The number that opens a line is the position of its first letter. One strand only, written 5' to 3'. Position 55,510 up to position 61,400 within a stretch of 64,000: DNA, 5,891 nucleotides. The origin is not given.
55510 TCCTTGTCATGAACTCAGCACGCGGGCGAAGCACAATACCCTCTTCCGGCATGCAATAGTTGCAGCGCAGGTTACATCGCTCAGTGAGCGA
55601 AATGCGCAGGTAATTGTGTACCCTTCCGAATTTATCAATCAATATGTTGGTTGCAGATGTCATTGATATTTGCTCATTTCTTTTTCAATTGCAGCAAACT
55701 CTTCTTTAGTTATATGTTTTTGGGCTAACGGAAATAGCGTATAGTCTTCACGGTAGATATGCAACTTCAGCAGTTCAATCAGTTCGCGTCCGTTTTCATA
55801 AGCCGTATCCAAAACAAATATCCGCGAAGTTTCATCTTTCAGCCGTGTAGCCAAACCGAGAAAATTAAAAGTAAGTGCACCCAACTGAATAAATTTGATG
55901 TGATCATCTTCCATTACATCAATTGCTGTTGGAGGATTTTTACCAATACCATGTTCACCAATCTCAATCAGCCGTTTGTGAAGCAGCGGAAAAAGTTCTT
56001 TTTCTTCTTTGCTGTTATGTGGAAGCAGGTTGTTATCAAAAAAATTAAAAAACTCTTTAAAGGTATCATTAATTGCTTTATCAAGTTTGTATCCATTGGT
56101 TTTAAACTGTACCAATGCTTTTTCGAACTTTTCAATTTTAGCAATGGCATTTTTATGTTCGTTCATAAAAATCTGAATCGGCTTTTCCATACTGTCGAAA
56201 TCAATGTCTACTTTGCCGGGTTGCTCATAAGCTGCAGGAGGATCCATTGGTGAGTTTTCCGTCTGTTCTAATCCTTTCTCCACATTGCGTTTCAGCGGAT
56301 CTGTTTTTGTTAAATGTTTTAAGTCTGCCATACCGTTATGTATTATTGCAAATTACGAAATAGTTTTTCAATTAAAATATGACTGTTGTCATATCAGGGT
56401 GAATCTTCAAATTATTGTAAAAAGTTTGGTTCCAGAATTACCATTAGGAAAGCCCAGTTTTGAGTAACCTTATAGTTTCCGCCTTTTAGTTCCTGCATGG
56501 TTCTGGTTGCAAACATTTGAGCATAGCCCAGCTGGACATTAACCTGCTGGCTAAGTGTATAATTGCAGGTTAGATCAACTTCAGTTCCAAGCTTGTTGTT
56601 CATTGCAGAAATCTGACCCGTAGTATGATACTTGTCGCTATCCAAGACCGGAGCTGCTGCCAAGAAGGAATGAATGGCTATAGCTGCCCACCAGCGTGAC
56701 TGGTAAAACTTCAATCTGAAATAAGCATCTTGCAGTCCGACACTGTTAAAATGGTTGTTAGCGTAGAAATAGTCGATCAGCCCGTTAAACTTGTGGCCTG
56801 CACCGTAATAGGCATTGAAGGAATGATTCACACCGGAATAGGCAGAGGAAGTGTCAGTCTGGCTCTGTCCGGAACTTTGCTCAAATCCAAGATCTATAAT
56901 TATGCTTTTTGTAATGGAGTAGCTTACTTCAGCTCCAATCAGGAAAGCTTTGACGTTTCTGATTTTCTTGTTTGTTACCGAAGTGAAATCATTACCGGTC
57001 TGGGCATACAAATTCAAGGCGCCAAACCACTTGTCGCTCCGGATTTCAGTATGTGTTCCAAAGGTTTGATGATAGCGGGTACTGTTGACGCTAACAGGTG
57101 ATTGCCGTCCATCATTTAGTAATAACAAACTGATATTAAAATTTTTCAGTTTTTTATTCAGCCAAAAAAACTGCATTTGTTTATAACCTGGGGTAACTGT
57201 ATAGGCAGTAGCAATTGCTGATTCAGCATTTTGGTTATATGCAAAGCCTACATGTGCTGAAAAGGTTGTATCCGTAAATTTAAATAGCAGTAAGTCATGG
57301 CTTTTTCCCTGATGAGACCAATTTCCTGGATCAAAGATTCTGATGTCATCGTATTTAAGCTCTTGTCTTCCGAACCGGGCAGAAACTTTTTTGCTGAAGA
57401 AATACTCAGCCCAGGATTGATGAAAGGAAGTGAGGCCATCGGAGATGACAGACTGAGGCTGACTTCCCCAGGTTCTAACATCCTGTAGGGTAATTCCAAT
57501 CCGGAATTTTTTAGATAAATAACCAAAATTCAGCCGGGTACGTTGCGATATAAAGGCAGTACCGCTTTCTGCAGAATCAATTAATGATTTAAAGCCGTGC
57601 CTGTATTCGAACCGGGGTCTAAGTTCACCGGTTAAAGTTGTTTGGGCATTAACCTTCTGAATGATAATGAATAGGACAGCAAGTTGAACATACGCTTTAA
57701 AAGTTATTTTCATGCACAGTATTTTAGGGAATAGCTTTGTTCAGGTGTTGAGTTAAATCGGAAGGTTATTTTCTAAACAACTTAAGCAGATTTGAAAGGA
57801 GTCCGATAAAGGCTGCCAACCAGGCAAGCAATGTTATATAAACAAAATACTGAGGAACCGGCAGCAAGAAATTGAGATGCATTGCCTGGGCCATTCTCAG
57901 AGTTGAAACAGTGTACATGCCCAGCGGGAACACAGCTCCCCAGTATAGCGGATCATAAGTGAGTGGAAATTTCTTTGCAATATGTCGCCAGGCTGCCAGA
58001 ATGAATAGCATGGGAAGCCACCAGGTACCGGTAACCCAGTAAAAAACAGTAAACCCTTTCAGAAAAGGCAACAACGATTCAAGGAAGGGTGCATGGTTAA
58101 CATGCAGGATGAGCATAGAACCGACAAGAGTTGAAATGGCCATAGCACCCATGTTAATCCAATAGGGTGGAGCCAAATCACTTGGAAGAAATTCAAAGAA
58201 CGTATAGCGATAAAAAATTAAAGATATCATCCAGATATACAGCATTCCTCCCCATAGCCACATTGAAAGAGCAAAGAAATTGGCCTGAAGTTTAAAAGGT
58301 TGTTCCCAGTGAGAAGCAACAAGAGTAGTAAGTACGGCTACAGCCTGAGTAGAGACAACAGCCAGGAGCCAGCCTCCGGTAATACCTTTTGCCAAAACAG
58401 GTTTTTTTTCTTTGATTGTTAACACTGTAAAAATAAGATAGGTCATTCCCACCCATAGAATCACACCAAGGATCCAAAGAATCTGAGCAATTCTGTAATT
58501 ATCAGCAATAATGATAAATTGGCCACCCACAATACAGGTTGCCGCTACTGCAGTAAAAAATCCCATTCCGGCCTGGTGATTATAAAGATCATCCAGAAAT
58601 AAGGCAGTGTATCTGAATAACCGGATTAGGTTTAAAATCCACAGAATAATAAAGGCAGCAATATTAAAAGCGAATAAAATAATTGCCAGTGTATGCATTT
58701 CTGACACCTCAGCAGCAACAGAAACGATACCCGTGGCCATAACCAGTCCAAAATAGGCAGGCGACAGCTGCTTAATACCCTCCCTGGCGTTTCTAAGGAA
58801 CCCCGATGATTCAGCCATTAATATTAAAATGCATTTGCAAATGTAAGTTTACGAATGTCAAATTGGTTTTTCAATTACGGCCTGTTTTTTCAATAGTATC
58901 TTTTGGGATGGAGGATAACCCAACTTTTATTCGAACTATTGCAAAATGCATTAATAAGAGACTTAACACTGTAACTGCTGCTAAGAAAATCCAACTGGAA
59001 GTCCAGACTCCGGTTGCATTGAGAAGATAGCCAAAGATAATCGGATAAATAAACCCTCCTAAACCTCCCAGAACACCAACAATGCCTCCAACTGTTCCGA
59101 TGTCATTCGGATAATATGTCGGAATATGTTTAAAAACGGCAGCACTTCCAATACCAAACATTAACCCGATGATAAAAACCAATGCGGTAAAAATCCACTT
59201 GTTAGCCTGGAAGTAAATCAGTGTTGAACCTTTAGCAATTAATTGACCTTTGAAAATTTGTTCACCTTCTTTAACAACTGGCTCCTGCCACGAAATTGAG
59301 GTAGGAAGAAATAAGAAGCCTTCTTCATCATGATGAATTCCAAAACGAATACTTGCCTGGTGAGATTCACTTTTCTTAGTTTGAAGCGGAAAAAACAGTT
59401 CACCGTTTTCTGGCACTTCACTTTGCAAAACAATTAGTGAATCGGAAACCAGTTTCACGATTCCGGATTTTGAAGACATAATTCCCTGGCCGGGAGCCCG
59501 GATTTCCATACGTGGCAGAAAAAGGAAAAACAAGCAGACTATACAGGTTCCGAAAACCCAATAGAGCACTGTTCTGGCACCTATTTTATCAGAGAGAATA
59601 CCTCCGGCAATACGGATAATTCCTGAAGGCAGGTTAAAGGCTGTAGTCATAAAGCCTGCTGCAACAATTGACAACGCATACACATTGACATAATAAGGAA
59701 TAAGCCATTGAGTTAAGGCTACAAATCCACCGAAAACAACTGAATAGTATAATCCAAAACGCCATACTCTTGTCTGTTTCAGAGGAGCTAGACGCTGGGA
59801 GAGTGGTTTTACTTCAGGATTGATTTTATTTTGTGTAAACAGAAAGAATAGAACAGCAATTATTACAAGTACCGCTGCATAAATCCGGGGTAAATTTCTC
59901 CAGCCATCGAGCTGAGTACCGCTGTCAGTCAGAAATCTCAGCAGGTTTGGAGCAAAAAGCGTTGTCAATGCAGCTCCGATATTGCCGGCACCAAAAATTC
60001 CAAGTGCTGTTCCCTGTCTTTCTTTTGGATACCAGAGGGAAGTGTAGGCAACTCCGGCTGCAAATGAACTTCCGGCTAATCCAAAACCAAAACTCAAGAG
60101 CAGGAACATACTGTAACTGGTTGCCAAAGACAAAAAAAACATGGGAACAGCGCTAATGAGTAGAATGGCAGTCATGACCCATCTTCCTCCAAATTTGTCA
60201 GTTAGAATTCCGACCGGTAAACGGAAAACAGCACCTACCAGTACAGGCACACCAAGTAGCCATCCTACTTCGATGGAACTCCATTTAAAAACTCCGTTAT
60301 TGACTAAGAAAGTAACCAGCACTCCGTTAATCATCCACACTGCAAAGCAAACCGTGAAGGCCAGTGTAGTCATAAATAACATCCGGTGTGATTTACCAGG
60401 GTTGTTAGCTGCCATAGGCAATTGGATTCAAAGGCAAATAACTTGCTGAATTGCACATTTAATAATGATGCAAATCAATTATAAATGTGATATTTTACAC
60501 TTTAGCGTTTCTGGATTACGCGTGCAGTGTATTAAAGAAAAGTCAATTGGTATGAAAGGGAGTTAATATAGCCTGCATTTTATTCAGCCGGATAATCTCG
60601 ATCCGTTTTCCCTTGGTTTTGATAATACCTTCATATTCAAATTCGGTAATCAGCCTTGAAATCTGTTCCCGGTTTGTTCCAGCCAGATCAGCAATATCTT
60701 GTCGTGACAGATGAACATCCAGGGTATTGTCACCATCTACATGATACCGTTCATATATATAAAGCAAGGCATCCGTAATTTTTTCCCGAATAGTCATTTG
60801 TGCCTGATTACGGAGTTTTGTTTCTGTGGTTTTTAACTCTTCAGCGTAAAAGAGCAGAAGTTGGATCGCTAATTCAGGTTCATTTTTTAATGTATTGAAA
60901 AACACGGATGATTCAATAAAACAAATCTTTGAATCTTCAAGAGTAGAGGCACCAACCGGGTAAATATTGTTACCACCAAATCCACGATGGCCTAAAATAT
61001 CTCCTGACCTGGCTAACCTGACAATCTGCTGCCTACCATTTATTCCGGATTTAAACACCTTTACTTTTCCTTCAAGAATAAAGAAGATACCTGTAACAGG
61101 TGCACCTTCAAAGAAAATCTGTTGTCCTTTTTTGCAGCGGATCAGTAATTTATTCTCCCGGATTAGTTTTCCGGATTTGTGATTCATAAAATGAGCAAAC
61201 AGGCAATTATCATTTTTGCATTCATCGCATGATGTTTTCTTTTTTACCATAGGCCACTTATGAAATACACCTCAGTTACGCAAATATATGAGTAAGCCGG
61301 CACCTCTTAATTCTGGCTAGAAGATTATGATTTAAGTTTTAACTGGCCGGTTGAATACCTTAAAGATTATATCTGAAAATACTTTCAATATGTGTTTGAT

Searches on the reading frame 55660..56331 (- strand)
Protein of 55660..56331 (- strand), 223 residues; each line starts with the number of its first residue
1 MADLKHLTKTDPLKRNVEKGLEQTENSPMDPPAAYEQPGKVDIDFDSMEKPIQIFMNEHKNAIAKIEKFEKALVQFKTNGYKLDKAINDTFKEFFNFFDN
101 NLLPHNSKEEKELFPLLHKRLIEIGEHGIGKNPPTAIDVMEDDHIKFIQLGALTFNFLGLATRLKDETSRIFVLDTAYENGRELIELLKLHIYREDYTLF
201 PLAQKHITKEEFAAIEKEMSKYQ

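Call 3: search_protein_families(library=pfam, proteins=[window:55660-56331:-], max_evalue=0.01)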
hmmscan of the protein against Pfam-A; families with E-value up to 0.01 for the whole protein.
window:55660-56331:- (223 aa): 2 families
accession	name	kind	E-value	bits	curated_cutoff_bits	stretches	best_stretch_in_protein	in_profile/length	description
PF01814.28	Hemerythrin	-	5.8e-13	49.9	25.3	2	51-203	2-127/127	Hemerythrin HHE cation binding domain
PF18881.5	DUF5646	-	0.0049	17.2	27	0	185-222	13-50/69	Family of unknown function (DUF5646)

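Call 4: search_protein_families(library=ncbifam, proteins=[window:55660-56331:-], max_evalue=0.01)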
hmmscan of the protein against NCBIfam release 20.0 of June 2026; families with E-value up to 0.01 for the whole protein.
window:55660-56331:- (223 aa): 3 families
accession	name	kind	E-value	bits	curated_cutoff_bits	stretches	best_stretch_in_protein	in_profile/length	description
TIGR03652.1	FeS_repair_RIC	equivalog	8.2e-07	29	204.7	1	58-146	82-162/216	iron-sulfur cluster repair di-iron protein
NF008221.0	PRK10992.1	equivalog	0.0012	18.4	254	0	96-204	120-217/220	iron-sulfur cluster repair protein YtfE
NF041614.1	FeSrepair_DnrN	equivalog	0.0018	18.5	300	0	93-200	55-151/157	iron-sulfur cluster repair protein DnrN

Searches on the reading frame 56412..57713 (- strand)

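Call 3: search_protein_families(library=pfam, proteins=[window:56412-57713:-], max_evalue=0.01)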
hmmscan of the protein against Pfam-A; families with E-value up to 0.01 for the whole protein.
window:56412-57713:- (433 aa): 1 family
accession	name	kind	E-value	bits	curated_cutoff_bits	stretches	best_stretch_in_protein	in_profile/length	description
PF13372.12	Alginate_exp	-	8.3e-09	35.1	25.2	1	26-407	4-382/395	Alginate export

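Call 4: search_protein_families(library=ncbifam, proteins=[window:56412-57713:-], max_evalue=0.01)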
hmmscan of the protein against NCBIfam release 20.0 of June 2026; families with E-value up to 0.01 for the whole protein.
window:56412-57713:- (433 aa): 0 families

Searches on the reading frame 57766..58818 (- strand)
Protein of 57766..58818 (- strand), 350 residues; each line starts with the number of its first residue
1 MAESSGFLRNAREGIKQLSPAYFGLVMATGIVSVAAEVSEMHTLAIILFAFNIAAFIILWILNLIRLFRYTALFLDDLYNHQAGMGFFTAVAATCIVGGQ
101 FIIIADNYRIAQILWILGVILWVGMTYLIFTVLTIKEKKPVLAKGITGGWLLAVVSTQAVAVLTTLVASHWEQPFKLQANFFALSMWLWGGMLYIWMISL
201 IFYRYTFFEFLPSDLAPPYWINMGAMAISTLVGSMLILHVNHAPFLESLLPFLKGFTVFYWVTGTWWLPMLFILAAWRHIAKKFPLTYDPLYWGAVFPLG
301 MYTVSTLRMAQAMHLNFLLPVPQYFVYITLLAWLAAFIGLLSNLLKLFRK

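Call 4: search_protein_families(library=ncbifam, proteins=[window:57766-58818:-], max_evalue=0.01)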
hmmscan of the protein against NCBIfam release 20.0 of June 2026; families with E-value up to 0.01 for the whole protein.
window:57766-58818:- (350 aa): 1 family
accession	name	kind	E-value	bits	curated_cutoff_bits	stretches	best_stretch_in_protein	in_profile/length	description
TIGR00816.1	tdt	subfamily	7e-22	78.2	237.25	1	19-335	2-308/320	tellurite-resistance/dicarboxylate transporter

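Call 7: search_protein_families(library=pfam, proteins=[window:57766-58818:-], max_evalue=0.001)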
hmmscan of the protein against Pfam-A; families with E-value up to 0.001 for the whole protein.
window:57766-58818:- (350 aa): 1 family
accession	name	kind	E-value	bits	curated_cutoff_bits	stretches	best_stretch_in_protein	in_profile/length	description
PF03595.22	SLAC1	-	1.1e-45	156.6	27.9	1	18-340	2-330/331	Voltage-dependent anion channel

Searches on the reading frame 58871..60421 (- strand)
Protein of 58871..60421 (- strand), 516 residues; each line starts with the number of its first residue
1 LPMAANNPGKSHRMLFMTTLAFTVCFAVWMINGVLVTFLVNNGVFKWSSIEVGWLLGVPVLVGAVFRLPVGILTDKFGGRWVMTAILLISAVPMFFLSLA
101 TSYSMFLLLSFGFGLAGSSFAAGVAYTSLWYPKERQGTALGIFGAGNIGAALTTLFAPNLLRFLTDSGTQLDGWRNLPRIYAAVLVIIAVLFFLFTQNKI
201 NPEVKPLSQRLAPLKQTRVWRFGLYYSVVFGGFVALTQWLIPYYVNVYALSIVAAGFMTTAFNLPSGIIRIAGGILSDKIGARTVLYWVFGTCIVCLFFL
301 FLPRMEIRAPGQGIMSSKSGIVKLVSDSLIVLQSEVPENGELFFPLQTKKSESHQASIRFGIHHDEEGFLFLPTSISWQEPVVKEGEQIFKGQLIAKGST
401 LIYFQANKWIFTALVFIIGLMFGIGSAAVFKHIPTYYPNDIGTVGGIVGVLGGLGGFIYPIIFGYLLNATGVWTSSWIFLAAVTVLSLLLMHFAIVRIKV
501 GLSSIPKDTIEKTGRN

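Call 7: search_protein_families(library=pfam, proteins=[window:58871-60421:-], max_evalue=0.001)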
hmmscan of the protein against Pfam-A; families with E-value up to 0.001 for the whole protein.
window:58871-60421:- (516 aa): 1 family
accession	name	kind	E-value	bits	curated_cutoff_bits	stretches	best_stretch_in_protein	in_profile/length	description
PF07690.21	MFS_1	-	9e-45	153.5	33.4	2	20-303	4-288/347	Major Facilitator Superfamily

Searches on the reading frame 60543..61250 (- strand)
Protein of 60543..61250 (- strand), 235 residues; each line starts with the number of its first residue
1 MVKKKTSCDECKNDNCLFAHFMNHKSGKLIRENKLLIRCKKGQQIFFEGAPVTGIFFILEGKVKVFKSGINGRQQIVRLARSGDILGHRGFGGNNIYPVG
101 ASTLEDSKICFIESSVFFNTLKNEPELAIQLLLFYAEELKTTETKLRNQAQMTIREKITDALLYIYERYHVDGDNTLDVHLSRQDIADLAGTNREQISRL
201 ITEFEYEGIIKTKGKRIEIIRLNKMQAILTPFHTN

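Call 7: search_protein_families(library=pfam, proteins=[window:60543-61250:-], max_evalue=0.001)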
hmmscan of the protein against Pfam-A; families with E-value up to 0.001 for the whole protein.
window:60543-61250:- (235 aa): 3 families
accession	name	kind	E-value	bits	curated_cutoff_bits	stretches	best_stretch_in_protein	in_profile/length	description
PF00027.35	cNMP_binding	-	1.9e-17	63.5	27.5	1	38-123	3-88/89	Cyclic nucleotide-binding domain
PF13545.12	HTH_Crp_2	-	4.7e-15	55.7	27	1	157-227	2-69/70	Crp-like helix-turn-helix domain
PF00325.26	Crp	-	7.3e-07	29.3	21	1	181-210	3-32/32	Bacterial regulatory proteins, crp family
